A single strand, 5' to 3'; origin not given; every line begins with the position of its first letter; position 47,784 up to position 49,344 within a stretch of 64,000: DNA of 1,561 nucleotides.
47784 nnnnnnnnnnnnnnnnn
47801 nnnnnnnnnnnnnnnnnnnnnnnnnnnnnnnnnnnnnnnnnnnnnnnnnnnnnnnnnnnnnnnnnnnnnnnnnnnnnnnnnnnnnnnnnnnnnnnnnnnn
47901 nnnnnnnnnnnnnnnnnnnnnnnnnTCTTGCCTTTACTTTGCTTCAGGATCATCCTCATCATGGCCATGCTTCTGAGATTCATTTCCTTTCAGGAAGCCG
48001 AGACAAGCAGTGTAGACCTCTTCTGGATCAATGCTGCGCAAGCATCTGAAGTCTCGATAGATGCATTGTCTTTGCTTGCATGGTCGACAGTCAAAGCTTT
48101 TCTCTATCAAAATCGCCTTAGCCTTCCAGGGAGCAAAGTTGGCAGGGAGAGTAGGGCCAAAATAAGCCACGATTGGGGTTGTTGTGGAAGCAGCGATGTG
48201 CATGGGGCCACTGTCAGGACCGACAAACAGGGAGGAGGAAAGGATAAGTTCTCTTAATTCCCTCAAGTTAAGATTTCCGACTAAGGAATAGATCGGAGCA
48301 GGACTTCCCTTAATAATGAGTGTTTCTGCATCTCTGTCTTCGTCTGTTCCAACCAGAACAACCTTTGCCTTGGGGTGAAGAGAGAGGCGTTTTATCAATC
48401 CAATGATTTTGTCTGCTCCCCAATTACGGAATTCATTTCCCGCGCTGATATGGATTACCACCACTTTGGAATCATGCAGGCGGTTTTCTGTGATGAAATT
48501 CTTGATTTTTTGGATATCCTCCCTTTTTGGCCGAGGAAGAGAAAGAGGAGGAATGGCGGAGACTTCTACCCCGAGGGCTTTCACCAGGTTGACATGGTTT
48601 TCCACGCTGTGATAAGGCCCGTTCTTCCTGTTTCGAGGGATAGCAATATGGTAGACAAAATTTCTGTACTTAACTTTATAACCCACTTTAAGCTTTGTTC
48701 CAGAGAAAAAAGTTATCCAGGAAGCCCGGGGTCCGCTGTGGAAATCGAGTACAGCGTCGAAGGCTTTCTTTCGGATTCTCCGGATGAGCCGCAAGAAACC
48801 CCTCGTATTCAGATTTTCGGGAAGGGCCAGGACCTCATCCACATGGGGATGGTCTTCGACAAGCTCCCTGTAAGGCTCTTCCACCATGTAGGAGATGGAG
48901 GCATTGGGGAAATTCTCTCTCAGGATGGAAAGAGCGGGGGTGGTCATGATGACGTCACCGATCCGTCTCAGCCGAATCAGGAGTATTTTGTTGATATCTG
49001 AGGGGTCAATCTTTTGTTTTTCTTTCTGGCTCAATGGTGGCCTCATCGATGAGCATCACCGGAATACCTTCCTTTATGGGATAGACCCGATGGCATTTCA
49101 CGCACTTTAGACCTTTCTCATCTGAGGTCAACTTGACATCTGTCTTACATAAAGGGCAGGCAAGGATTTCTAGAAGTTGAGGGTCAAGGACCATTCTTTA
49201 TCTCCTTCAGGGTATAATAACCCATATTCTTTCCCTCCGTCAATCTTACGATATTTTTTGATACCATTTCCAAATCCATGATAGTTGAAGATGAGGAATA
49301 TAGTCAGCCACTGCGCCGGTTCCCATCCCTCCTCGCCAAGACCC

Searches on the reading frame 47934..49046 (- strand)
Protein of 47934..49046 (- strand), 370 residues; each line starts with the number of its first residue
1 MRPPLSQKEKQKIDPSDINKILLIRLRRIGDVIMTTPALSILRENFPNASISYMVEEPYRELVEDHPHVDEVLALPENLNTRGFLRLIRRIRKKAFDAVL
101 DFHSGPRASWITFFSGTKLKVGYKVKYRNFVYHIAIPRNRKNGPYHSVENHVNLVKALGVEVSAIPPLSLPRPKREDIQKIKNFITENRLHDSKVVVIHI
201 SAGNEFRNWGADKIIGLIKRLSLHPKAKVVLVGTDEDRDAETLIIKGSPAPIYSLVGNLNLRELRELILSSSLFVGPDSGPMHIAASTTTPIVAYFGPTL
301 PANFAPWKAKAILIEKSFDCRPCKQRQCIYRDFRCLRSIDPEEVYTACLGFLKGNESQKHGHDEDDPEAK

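Call 12: search_protein_families(library=pfam, proteins=[window:47934-49046:-], max_evalue=0.001)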
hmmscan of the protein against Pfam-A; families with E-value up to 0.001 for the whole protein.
window:47934-49046:- (370 aa): 1 family
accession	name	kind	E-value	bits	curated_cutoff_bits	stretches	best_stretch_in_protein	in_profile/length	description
PF01075.23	Glyco_transf_9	-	3.5e-34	118.7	22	1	85-330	2-243/247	Glycosyltransferase family 9 (heptosyltransferase)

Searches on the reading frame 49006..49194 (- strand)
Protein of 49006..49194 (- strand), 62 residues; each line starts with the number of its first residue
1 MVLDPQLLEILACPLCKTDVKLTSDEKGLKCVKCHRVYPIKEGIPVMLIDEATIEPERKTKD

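Call 12: search_protein_families(library=pfam, proteins=[window:49006-49194:-], max_evalue=0.001)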
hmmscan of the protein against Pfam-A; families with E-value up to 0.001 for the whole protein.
window:49006-49194:- (62 aa): 2 families
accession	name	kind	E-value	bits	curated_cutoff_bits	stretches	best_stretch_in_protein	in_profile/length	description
PF03966.22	Trm112p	-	2.2e-12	47.1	22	1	4-43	1-40/40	Trm112p-like protein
PF13719.11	Zn_ribbon_5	-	0.00056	20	29.3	1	10-38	2-35/37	zinc-ribbon domain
